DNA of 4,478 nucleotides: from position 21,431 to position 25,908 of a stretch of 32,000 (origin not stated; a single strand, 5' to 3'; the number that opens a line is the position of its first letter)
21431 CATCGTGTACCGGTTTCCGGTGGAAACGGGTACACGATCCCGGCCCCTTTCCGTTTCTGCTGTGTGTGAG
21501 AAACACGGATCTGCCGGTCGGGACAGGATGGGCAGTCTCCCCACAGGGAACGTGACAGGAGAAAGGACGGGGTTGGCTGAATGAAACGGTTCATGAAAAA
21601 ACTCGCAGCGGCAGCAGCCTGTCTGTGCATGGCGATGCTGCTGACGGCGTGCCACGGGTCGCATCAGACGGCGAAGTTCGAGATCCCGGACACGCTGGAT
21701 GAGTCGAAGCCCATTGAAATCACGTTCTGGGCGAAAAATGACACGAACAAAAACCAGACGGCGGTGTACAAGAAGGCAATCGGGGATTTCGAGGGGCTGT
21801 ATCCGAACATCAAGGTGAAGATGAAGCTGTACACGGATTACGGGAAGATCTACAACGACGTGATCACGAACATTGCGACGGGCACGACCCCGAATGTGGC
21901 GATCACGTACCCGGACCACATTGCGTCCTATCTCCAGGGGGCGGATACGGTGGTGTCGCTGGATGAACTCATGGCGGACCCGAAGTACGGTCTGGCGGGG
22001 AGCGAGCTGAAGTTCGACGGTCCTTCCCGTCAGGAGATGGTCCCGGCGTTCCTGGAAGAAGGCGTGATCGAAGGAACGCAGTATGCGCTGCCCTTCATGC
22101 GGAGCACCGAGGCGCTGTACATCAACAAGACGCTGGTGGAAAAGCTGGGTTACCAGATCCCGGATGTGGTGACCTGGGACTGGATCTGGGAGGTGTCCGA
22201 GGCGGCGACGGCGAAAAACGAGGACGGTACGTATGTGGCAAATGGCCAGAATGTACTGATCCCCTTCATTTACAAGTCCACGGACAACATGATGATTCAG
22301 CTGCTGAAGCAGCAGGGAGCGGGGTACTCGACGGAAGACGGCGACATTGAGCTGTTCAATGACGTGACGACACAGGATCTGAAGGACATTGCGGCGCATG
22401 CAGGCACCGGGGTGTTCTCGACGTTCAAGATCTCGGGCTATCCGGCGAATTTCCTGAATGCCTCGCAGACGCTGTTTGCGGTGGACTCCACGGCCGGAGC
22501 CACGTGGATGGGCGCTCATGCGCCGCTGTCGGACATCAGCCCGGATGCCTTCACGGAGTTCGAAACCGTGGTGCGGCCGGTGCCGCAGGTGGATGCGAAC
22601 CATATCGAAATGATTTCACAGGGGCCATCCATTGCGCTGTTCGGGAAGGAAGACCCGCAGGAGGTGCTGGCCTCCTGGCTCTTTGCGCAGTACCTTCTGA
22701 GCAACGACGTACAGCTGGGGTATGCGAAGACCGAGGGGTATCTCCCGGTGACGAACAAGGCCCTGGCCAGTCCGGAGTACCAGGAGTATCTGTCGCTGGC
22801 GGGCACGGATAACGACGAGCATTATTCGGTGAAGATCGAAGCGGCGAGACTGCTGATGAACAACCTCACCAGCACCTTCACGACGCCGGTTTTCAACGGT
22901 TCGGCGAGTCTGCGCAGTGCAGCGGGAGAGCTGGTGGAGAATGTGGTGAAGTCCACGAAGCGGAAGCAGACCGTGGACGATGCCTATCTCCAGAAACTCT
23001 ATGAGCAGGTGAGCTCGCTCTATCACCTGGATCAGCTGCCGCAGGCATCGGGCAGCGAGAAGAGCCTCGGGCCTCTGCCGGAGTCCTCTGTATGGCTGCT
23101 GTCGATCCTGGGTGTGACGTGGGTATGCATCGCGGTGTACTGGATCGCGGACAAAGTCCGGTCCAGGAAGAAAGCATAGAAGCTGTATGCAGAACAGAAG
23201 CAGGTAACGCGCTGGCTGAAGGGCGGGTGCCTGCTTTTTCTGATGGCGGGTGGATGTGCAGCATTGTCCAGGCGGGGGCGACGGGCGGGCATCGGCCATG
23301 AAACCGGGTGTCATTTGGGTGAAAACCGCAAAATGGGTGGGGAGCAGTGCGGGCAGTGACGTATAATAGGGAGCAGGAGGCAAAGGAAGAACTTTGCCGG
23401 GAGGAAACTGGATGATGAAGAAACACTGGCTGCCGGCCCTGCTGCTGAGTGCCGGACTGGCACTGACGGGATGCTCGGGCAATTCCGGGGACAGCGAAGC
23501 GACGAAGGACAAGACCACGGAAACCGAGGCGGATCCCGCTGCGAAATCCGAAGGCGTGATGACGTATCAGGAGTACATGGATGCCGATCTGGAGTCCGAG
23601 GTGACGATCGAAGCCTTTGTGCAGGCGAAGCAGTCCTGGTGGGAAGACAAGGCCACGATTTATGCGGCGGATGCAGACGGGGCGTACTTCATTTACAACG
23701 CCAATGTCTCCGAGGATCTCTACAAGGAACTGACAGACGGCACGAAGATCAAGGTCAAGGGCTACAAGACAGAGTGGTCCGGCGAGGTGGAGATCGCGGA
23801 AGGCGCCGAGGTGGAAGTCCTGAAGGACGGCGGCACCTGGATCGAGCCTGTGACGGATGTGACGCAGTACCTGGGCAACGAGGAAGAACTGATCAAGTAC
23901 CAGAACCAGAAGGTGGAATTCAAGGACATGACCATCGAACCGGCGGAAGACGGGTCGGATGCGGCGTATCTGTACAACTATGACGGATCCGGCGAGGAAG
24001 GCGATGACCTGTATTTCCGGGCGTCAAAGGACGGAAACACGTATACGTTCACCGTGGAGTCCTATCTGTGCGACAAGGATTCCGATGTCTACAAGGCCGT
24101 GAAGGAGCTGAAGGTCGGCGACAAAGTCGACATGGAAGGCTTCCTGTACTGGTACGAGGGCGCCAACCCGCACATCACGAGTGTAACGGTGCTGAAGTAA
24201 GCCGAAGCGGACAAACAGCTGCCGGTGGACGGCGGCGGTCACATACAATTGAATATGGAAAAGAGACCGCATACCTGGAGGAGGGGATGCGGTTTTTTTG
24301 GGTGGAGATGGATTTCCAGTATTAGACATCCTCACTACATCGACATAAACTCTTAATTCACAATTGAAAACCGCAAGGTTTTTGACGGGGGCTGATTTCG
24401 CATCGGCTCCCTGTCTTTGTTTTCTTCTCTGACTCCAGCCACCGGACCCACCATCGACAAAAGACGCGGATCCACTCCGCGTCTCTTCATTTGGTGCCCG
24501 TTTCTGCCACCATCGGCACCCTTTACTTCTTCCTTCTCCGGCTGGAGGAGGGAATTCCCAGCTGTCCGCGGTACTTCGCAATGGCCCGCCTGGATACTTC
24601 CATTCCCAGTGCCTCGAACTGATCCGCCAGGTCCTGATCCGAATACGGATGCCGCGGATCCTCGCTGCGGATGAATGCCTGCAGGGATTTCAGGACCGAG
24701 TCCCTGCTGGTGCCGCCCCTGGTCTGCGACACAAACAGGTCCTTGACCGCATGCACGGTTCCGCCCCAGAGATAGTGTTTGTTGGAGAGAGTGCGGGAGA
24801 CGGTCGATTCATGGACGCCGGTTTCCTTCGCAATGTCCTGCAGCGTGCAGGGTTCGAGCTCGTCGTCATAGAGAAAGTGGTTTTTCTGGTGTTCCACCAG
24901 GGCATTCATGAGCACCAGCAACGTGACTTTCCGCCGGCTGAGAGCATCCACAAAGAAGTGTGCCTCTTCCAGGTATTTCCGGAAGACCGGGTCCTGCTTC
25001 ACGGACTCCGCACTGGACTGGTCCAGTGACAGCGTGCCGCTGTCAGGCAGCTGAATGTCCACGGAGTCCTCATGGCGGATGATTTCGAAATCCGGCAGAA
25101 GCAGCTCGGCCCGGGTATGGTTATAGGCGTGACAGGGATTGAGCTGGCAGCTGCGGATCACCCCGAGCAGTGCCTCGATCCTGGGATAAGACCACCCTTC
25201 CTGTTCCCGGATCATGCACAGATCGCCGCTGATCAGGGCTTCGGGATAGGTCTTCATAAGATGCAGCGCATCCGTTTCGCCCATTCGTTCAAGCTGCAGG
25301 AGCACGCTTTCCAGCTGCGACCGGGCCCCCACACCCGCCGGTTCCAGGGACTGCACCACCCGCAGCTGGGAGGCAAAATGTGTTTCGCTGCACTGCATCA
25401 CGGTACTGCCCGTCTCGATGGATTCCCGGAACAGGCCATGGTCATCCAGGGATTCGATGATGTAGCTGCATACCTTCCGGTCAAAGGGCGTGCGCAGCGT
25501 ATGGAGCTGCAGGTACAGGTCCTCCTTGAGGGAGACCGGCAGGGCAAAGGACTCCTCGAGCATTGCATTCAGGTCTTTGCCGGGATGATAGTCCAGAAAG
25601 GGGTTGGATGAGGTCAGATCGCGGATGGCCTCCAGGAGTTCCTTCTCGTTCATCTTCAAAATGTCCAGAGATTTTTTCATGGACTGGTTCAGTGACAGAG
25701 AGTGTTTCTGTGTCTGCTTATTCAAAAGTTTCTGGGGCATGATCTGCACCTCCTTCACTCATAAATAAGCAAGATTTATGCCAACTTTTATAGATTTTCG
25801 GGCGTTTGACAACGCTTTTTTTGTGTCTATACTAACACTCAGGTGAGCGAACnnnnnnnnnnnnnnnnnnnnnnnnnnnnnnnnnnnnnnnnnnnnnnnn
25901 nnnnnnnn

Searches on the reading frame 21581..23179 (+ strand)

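Call 83: search_protein_families(library=pfam, proteins=[window:21581-23179:+], max_evalue=0.00001)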
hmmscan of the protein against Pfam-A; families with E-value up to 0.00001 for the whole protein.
window:21581-23179:+ (532 aa): 1 family
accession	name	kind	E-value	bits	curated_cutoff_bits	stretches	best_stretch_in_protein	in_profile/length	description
PF13416.11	SBP_bac_8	-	1.7e-22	81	27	1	66-403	2-274/279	Bacterial extracellular solute-binding protein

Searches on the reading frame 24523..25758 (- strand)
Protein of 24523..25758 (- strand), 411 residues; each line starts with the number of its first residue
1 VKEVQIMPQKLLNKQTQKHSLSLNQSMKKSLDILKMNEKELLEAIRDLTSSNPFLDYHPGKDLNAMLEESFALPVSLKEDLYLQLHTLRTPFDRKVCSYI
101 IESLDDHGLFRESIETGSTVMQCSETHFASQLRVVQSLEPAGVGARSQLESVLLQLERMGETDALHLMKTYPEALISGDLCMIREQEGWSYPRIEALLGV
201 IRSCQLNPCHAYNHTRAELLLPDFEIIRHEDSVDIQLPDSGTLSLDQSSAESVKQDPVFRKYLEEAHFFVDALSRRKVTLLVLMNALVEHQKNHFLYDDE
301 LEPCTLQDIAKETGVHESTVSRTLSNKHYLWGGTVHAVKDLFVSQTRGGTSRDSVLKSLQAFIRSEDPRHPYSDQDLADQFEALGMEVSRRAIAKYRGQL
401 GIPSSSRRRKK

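Call 7: search_protein_families(library=pfam, proteins=[window:24523-25758:-])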
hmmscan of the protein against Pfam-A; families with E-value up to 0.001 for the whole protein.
window:24523-25758:- (411 aa): 4 families
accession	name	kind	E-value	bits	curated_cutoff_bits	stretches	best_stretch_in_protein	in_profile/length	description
PF04552.19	Sigma54_DBD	-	3.1e-35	121.7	22.8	1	260-410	5-160/160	Sigma-54, DNA binding domain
PF04963.19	Sigma54_CBD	-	7.9e-30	104.4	22.9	1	70-245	5-179/185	Sigma-54 factor, core binding domain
PF00309.25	Sigma54_AID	-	3.8e-08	33.5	23.8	1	14-56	3-45/46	Sigma-54 factor, Activator interacting domain (AID)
PF00356.27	LacI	-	7.6e-06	26.1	27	1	305-338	1-34/46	Bacterial regulatory proteins, lacI family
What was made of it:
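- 24523..25758 (-): rpoN (sigL), the sigma-54 gene. The ORF limits are given; the likely start is the ATG at 25740, behind GGAGG. Pfam Sigma54_AID, CBD and DBD (call 7).
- On Sigma-54 (-24/-12) promoter: rpoN lies at 24523-25758 and the activator at 25853-28558 (call 7).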

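Call 70: search_protein_families(library=ncbifam, proteins=[window:24523-25758:-], max_evalue=0.00001)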
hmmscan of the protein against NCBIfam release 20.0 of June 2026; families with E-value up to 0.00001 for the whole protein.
window:24523-25758:- (411 aa): 7 families
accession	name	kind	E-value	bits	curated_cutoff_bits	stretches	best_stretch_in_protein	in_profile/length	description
TIGR02395.1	rpoN_sigma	equivalog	1.2e-80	271.7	277.35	1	17-409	1-434/434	RNA polymerase factor sigma-54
NF004595.0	PRK05932.1-2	equivalog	8.5e-55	186.5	513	1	74-410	122-482/484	RNA polymerase factor sigma-54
NF009118.0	PRK12469.1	subfamily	7.9e-54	183.3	396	1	72-410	120-480/483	RNA polymerase factor sigma-54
NF004602.0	PRK05932.2-4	equivalog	5.7e-51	173.6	506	1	12-410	4-410/416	RNA polymerase factor sigma-54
NF004598.0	PRK05932.1-5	equivalog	2.2e-47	162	621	1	72-409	143-502/504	RNA polymerase factor sigma-54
NF004596.0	PRK05932.1-3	subfamily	8e-46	157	499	1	14-410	88-506/515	RNA polymerase factor sigma-54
NF004597.0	PRK05932.1-4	equivalog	2.6e-30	105.3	817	1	89-410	130-475/477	RNA polymerase factor sigma-54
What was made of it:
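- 24523..25758 (-): NCBIfam rpoN_sigma 272 bits, just below its 277-bit cut-off (call 70).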
